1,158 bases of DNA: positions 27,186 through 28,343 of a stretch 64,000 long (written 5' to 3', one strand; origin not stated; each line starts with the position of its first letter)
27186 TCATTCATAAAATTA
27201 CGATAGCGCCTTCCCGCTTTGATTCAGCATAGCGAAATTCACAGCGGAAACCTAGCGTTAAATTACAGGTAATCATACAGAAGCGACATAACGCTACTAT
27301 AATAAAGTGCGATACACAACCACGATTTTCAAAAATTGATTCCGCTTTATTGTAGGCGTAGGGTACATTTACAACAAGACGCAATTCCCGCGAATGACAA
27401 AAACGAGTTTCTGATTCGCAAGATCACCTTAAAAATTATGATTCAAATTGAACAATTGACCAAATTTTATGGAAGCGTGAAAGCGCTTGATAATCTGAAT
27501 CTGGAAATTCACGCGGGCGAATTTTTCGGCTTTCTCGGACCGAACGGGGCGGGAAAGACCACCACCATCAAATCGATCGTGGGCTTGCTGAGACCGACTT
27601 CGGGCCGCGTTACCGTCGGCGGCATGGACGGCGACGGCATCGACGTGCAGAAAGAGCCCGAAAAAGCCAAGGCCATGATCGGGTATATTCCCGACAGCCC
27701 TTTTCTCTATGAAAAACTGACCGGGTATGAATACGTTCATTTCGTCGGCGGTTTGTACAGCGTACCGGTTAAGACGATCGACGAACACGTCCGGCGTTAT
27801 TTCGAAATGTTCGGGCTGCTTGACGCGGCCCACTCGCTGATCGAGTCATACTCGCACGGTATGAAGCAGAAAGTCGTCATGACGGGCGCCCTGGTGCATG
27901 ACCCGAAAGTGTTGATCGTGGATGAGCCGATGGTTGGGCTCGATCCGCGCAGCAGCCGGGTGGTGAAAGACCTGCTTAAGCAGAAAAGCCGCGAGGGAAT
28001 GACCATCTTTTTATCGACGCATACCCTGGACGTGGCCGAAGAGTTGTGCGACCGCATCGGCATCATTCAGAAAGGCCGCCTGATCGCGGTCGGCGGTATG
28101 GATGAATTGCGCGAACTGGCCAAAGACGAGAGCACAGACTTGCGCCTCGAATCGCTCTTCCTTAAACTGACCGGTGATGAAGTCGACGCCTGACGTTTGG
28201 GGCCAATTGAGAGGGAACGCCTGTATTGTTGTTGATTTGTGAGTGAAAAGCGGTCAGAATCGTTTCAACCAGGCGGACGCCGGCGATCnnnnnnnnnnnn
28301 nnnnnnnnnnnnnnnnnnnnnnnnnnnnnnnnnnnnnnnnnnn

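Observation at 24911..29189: Tandem paralogous coiled-coil proteins beside an orphan ABC ATPase and the fliW-csrA pair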

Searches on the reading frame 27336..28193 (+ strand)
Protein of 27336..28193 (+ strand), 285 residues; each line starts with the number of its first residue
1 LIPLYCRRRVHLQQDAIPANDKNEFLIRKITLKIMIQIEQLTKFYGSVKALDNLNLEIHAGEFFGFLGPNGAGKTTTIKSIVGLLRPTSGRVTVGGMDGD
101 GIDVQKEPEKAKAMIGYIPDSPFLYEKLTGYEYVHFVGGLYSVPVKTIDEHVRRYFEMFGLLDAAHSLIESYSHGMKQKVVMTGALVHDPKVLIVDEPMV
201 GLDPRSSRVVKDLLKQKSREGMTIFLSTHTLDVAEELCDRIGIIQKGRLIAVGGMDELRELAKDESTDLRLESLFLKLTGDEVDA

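Call 4: search_protein_families(library=pfam, proteins=[window:27336-28193:+], max_evalue=0.1)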
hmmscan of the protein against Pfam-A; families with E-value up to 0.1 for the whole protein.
window:27336-28193:+ (285 aa): 10 families
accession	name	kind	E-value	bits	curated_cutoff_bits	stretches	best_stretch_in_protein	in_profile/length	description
PF00005.33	ABC_tran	-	2.8e-27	96.4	25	1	51-199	1-136/137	ABC transporter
PF13304.12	AAA_21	-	1.4e-10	42.2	27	2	171-229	237-298/304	AAA domain, putative AbiEii toxin, Type IV TA system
PF13476.12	AAA_23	-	0.0061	17.7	27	1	52-82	11-40/201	AAA domain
PF13166.12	AAA_13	-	0.018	14.2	36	0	188-237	525-577/713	AAA domain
PF13604.12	AAA_30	-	0.02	15.1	27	0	66-93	23-50/191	AAA domain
PF02463.25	SMC_N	-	0.024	14.5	40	0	62-82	25-45/220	RecF/RecN/SMC N terminal domain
PF13555.12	AAA_29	-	0.03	14.5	27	1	56-89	17-50/61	P-loop containing region of AAA domain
PF00004.35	AAA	-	0.031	15.2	21.2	0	66-87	3-24/131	ATPase family associated with various cellular activities (AAA)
PF13401.12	AAA_22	-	0.063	14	27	0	67-197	11-92/130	AAA domain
PF13514.12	AAA_27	-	0.093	12.7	22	0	45-85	11-50/206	AAA domain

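Call 5: search_protein_families(library=ncbifam, proteins=[window:27336-28193:+], max_evalue=0.1)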
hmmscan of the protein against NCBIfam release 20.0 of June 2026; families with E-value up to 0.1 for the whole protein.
window:27336-28193:+ (285 aa): 195 families (the best 25 are shown)
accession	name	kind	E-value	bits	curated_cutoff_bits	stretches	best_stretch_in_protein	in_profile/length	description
TIGR01188.1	drrA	subfamily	4.2e-72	243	312.45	1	43-270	1-223/302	daunorubicin resistance ABC transporter, ATP-binding protein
TIGR03522.1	GldA_ABC_ATP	equivalog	2.8e-57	194.5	402.6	1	36-265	3-226/301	gliding motility-associated ABC transporter ATP-binding subunit GldA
NF033858.1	ABC2_perm_RbbA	equivalog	2e-50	171.6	1050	1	32-266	263-492/909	ribosome-associated ATPase/putative transporter RbbA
NF010060.0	PRK13537.1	equivalog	1.5e-44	152.1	521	1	32-258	12-233/314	nodulation factor ABC transporter ATP-binding protein NodI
TIGR03740.1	galliderm_ABC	subfamily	4.4e-44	150.8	309.75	1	37-257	2-210/223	lantibiotic protection ABC transporter ATP-binding subunit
NF010059.0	PRK13536.1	equivalog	5.2e-42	143.8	549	1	31-258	39-261/342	nodulation factor ABC transporter ATP-binding protein NodI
TIGR01288.1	nodI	equivalog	5.3e-40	137.3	424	1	34-258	3-222/303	nodulation factor ABC transporter ATP-binding protein NodI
TIGR03864.1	PQQ_ABC_ATP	hypoth_equivalog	1.7e-39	135.7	302.25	1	36-263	2-224/236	ABC transporter, ATP-binding subunit, PQQ-dependent alcohol dehydrogenase system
NF040840.2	tungstate_WtpC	equivalog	2e-38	132.6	440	1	35-265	1-225/347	tungstate ABC transporter ATP-binding protein WtpC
TIGR04406.1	LPS_export_lptB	equivalog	1.9e-37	128.8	240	1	36-258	2-222/239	LPS export ABC transporter ATP-binding protein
TIGR04521.1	ECF_ATPase_2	equivalog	3.5e-37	128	330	1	47-258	17-232/279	energy-coupling factor transporter ATPase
TIGR02314.1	ABC_MetN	equivalog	3.8e-36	124.8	499.7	1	35-258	1-228/343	methionine ABC transporter ATP-binding protein MetN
TIGR02673.1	FtsE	equivalog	7.2e-35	120.6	264.85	1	35-247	1-213/214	cell division ATP-binding protein FtsE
TIGR03410.1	urea_trans_UrtE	equivalog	2.2e-34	118.9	285.8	1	37-260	2-221/230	urea ABC transporter ATP-binding subunit UrtE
TIGR02315.1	ABC_phnC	equivalog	2.4e-34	118.8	266.1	1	35-258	1-233/243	phosphonate ABC transporter ATP-binding protein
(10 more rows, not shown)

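Call 70: search_protein_families(library=padloc, proteins=[window:27438-28193:+], max_evalue=0.01)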
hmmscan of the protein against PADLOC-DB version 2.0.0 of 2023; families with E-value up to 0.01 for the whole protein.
window:27438-28193:+ (251 aa): 25 families
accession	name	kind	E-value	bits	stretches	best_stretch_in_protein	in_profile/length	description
PDLC04135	mad3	-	4.1e-27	93.7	2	135-229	261-361/374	mads_3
PDLC04140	mad8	-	8.7e-11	39.9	1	14-199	14-236/314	mads_8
PDLC02980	AriA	-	4.2e-10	38.1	2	138-195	238-298/304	-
PDLC04213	HEC-02A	-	1.3e-07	29.5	1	144-199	221-275/337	-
PDLC04175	HEC-01A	-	6.7e-07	26.7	1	148-202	259-314/363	-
PDLC03878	NsnB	-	7.1e-07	27.3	1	145-210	226-289/345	-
PDLC04176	HEC-01A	-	2.7e-06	25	1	154-199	275-320/371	-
PDLC02914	ATPase-Toprim_I-B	-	2.7e-06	24.9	0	155-201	202-249/443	-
PDLC04146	HEC-02B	-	1.5e-05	22.2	1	142-203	226-286/344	-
PDLC04214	HEC-02A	-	6.9e-05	20.3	1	151-203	233-285/338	-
PDLC02358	Old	-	0.0001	19.3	0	156-195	285-324/578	Old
PDLC04168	GajA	-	0.00011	19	1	154-203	275-325/570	-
PDLC02335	AbiLi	-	0.00012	19.3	0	138-199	176-240/326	AbiLi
PDLC04174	HEC-01A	-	0.00018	18.8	1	141-202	150-214/264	-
PDLC04033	PD-T4-4_A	-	0.00026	18.3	1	157-207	327-377/460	-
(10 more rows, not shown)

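Call 92: find_homologous_proteins(query=window:27438-28193:+, max_evalue=1e-60)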
Query window:27438-28193:+ (251 aa): 7969 proteins with E <= 1e-60 among 8000 candidates; the best 120 are listed.
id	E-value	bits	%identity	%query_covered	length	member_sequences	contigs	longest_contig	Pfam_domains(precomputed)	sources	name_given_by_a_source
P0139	1.1e-160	550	100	100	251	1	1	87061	PF00005.34,PF13304.13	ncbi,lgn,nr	ncbi:MAG: ATP-binding cassette domain-containing protein [bacterium]|nr:ATP-binding cassette domain-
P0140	3.6e-134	464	83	100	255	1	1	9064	PF00005.34,PF13304.13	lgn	-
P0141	3.1e-125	434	78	99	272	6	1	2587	PF00005.34,PF13304.13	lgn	-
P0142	4.1e-125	434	79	98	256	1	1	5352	PF00005.34,PF13304.13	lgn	-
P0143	7.1e-124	430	78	98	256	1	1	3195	PF00005.34,PF13304.13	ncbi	ncbi:MAG: ABC transporter ATP-binding protein [Candidatus Hinthialibacter sp.]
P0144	1.1e-123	429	77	99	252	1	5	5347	PF00005.34,PF13304.13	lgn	-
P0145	1.4e-123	429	76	100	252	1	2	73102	PF00005.34,PF13304.13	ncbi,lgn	-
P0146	2.0e-123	429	77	98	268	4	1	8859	PF00005.34,PF13304.13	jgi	-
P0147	2.5e-123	428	77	99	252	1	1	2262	PF00005.34,PF13304.13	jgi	-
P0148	3.1e-122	425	78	99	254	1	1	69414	PF00005.34,PF13304.13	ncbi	-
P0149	4.1e-122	424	78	99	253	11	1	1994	PF00005.34,PF13304.13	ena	-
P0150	1.3e-121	423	77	98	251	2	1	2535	PF00005.34,PF13304.13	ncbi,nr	ncbi:MAG: ABC transporter ATP-binding protein [Candidatus Omnitrophica bacterium]|nr:ABC transporter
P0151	6.3e-121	420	77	99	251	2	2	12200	PF00005.34,PF13304.13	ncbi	-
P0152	7.4e-121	420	77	99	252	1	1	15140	PF00005.34,PF13304.13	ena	-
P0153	8.7e-121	420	76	99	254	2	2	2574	PF00005.34,PF13304.13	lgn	-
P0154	1.5e-120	419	76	99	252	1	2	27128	PF00005.34,PF13304.13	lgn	-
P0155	1.6e-120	419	75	100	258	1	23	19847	PF00005.34,PF13304.13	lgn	-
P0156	4.6e-120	417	76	99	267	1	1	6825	PF00005.34,PF13304.13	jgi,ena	-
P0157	1.5e-119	416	75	99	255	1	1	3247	PF00005.34,PF13304.13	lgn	-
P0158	1.7e-119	416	75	99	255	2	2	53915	PF00005.34,PF13304.13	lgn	-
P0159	2.5e-119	415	76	99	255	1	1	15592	PF00005.34,PF13304.13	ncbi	-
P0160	3.0e-119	415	75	100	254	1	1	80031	PF00005.34,PF13304.13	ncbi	-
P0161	8.2e-119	413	76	99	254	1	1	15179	PF00005.34,PF13304.13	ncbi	-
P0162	9.0e-119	413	75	98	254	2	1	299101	PF00005.34,PF13304.13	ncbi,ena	-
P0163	1.2e-118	413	76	100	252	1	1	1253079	PF00005.34,PF13304.13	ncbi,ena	-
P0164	1.9e-118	412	73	98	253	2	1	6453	PF00005.34,PF13304.13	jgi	-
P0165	5.3e-118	411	76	98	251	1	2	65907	PF00005.34,PF13304.13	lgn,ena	-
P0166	6.1e-118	411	74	99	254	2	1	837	PF00005.34,PF13304.13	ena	-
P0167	2.7e-117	408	74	98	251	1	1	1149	PF00005.34,PF13304.13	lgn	-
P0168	5.4e-117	407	74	99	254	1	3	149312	PF00005.34,PF13304.13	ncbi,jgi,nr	ncbi:MAG: ABC transporter ATP-binding protein [Candidatus Omnitrophota bacterium]|jgi:ABC-2 type tra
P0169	6.4e-117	407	73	98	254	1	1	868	PF00005.34,PF13304.13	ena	-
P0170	7.0e-117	407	73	99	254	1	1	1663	PF00005.34,PF13304.13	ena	-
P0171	1.6e-116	406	74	98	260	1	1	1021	PF00005.34,PF13304.13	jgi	-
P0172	7.9e-116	404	74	100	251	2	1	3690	PF00005.34,PF13304.13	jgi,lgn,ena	-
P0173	6.1e-114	397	72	100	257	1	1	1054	PF00005.34,PF13304.13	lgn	-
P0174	6.7e-114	397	70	99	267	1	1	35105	PF00005.34,PF13304.13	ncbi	-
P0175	1.6e-112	393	71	100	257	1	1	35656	PF00005.34,PF13304.13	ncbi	-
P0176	5.7e-112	391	72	98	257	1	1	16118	PF00005.34,PF13304.13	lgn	-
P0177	6.1e-112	391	69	100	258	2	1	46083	PF00005.34,PF13304.13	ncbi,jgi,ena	-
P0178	1.5e-111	390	71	98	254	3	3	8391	PF00005.34,PF13304.13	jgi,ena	-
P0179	2.0e-111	389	70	99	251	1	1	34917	PF00005.34,PF13304.13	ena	-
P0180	2.7e-111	389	72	98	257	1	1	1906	PF00005.34,PF13304.13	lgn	-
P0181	5.9e-111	388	74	98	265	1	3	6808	PF00005.34,PF13476.13,PF13166.13,PF13304.13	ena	-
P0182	6.9e-111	387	71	98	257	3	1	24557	PF00005.34,PF13304.13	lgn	-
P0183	2.5e-110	386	70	99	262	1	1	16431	PF00005.34,PF13304.13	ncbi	ncbi:MAG: ABC transporter ATP-binding protein [bacterium]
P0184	7.7e-110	384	70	98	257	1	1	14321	PF00005.34,PF13304.13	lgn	-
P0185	9.5e-110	384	69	99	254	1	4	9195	PF00005.34,PF13304.13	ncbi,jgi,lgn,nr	ncbi:MAG: ABC transporter ATP-binding protein [bacterium]|jgi:ABC-2 type transport system ATP-bindin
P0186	1.5e-109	383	71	99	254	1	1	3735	PF00005.34,PF13304.13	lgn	-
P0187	3.8e-109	382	69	99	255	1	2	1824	PF00005.34,PF13304.13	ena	-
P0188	9.3e-109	380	72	98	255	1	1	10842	PF00005.34,PF13304.13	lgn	-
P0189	1.1e-108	380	70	98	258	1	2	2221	PF00005.34,PF13304.13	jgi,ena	-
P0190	1.5e-108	380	70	98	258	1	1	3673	PF00005.34,PF13304.13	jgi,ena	-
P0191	3.1e-108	379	69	99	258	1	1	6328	PF00005.34,PF13304.13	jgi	jgi:ABC-2 type transport system ATP-binding protein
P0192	4.0e-108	378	70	98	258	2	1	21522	PF00005.34,PF13304.13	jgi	-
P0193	4.1e-108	378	69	99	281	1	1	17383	PF00005.34,PF13304.13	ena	-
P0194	1.9e-107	376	68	100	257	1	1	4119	PF00005.34,PF13304.13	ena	-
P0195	2.5e-107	376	69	100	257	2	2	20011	PF00005.34,PF13304.13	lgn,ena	-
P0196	3.7e-107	375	69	98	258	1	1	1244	PF00005.34,PF13304.13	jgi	-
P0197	1.4e-106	373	66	100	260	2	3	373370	PF00005.34,PF13304.13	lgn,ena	-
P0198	1.6e-103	363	67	98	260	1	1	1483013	PF00005.34,PF13304.13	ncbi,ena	-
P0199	3.1e-103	362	68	98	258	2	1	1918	PF00005.34,PF13304.13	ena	-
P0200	1.3e-99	351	65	98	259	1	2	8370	PF00005.34,PF13304.13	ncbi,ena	-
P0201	4.9e-99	349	74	85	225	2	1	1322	PF00005.34,PF13304.13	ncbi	-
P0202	1.7e-97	344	65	99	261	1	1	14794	PF00005.34,PF13304.13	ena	-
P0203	1.8e-94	334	63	99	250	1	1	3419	PF00005.34,PF13166.13,PF13304.13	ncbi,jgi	-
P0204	5.6e-94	332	64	98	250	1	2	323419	PF00005.34,PF13304.13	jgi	jgi:ABC-2 type transport system ATP-binding protein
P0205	1.3e-92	328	59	100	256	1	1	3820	PF00005.34,PF13304.13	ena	-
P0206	2.3e-89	317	58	98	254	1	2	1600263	PF00005.34,PF13304.13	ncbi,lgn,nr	ncbi:MAG: ABC transporter [Nitrospinaceae bacterium]|nr:MAG: ABC transporter [Nitrospinaceae bacteri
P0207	8.2e-89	315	58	98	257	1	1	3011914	PF00005.34,PF13304.13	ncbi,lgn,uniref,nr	ncbi:ABC transporter ATP-binding protein [Nitrospina watsonii]|uniref:ABC transporter ATP-binding pr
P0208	1.0e-87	312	57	98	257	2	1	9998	PF00005.34,PF13304.13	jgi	-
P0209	2.1e-87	311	58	99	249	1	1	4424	PF00005.34,PF13304.13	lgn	-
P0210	3.8e-87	310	58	99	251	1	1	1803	PF00005.34,PF13304.13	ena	-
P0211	4.2e-87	310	59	99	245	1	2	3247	PF00005.34,PF13304.13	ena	-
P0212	4.8e-87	309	69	79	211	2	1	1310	PF00005.34,PF13304.13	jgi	-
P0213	5.8e-87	309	59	98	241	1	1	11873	PF00005.34,PF13304.13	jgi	jgi:ABC-2 type transport system ATP-binding protein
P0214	1.2e-86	308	59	98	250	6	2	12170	PF00005.34,PF13304.13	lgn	-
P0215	1.5e-86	308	58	98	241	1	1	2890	PF00005.34,PF13175.13,PF13304.13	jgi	jgi:ABC-2 type transport system ATP-binding protein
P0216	1.7e-86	308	58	99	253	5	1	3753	PF00005.34,PF13304.13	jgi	jgi:ABC-2 type transport system ATP-binding protein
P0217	1.9e-86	307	58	99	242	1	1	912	PF00005.34,PF13304.13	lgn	-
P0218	2.5e-86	307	57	99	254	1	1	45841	PF00005.34,PF13304.13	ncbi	-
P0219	3.1e-86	307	56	99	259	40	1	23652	PF00005.34,PF13304.13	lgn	-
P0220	3.4e-86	307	58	98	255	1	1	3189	PF00005.34,PF13304.13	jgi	-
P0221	3.6e-86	307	58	99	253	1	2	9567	PF00005.34,PF13304.13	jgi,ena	-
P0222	4.3e-86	306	58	98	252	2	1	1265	PF00005.34,PF13304.13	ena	-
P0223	4.8e-86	306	58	98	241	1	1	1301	PF00005.34,PF13304.13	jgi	jgi:ABC-2 type transport system ATP-binding protein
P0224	6.4e-86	306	56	98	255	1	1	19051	PF00005.34,PF13304.13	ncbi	-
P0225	8.6e-86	305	57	98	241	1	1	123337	PF00005.34,PF13304.13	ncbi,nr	ncbi:MAG: ABC transporter ATP-binding protein [bacterium]|nr:ABC transporter ATP-binding protein [ba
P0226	8.9e-86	305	56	99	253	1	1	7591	PF00005.34,PF13304.13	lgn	-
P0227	1.0e-85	305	55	99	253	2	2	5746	PF00005.34,PF13304.13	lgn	-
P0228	1.4e-85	305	58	99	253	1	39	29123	PF00005.34,PF13304.13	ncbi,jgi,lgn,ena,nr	ncbi:MAG: ABC transporter [Deltaproteobacteria bacterium CG_4_9_14_3_um_filter_44_9]|nr:MAG: ABC tra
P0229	1.4e-85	305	58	98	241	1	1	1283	PF00005.34,PF13304.13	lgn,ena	-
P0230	1.6e-85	304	56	99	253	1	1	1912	PF00005.34,PF13304.13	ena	-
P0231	1.7e-85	304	56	100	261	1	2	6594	PF00005.34,PF13304.13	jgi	-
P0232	2.0e-85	304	55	99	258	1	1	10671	PF00005.34,PF13304.13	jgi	jgi:ABC-2 type transport system ATP-binding protein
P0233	2.1e-85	304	55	99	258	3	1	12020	PF00005.34,PF13304.13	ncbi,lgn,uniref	ncbi:Efflux ABC transporter, ATP-binding protein [hydrothermal vent metagenome]|uniref:Efflux ABC tr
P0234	2.7e-85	304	57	99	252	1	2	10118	PF00005.34,PF13304.13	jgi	jgi:ABC-2 type transport system ATP-binding protein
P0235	2.8e-85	304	58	98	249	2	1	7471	PF00005.34,PF13304.13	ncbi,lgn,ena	-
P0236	3.0e-85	304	59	98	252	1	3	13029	PF00005.34,PF13304.13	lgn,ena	-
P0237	3.9e-85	303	57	99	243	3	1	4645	PF00005.34,PF13304.13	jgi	-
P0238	4.0e-85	303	57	100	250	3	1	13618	PF00005.34,PF13304.13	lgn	-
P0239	5.7e-85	303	58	98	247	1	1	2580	PF00005.34,PF13304.13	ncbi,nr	ncbi:MAG: ABC transporter [Desulfobacca sp.]|nr:ABC transporter [Desulfobacca sp.]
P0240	6.1e-85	303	54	99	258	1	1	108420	PF00005.34,PF13304.13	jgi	jgi:ABC-2 type transport system ATP-binding protein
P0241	6.2e-85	302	57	98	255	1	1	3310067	PF00005.34,PF13304.13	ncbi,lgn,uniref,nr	ncbi:MAG: ABC transporter ATP-binding protein [Candidatus Nitrohelix vancouverensis]|uniref:ABC tran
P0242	6.4e-85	302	56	99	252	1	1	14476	PF00005.34,PF13304.13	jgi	jgi:ABC-2 type transport system ATP-binding protein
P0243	8.1e-85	302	57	98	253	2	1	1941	PF00005.34,PF13304.13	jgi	-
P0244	9.4e-85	302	56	100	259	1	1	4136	PF00005.34,PF13304.13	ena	-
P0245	1.0e-84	302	58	98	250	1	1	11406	PF00005.34,PF13304.13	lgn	-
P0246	1.0e-84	302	57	98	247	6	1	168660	PF00005.34,PF13304.13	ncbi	-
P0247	1.1e-84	302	57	98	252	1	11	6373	PF00005.34,PF13304.13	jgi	jgi:ABC-2 type transport system ATP-binding protein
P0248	1.1e-84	302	55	99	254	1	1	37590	PF00005.34,PF13304.13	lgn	-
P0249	1.1e-84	302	56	99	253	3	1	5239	PF00005.34,PF13304.13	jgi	-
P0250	1.2e-84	302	56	99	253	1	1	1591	PF00005.34,PF13304.13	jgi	jgi:ABC-2 type transport system ATP-binding protein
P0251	1.3e-84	301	56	99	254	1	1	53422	PF00005.34,PF13304.13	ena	-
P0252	1.3e-84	301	55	98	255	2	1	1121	PF00005.34,PF13304.13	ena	-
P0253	1.4e-84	301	58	99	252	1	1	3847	PF00005.34,PF13304.13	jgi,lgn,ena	-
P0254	1.4e-84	301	58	99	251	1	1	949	PF00005.34,PF13304.13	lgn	-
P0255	1.6e-84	301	58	99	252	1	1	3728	PF00005.34,PF13304.13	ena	-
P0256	1.6e-84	301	57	98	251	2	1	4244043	PF00005.34,PF13304.13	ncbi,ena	-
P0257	1.6e-84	301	59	98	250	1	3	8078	PF00005.34,PF13166.13,PF13304.13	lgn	-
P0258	1.8e-84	301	57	98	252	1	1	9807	PF00005.34,PF13304.13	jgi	jgi:ABC-2 type transport system ATP-binding protein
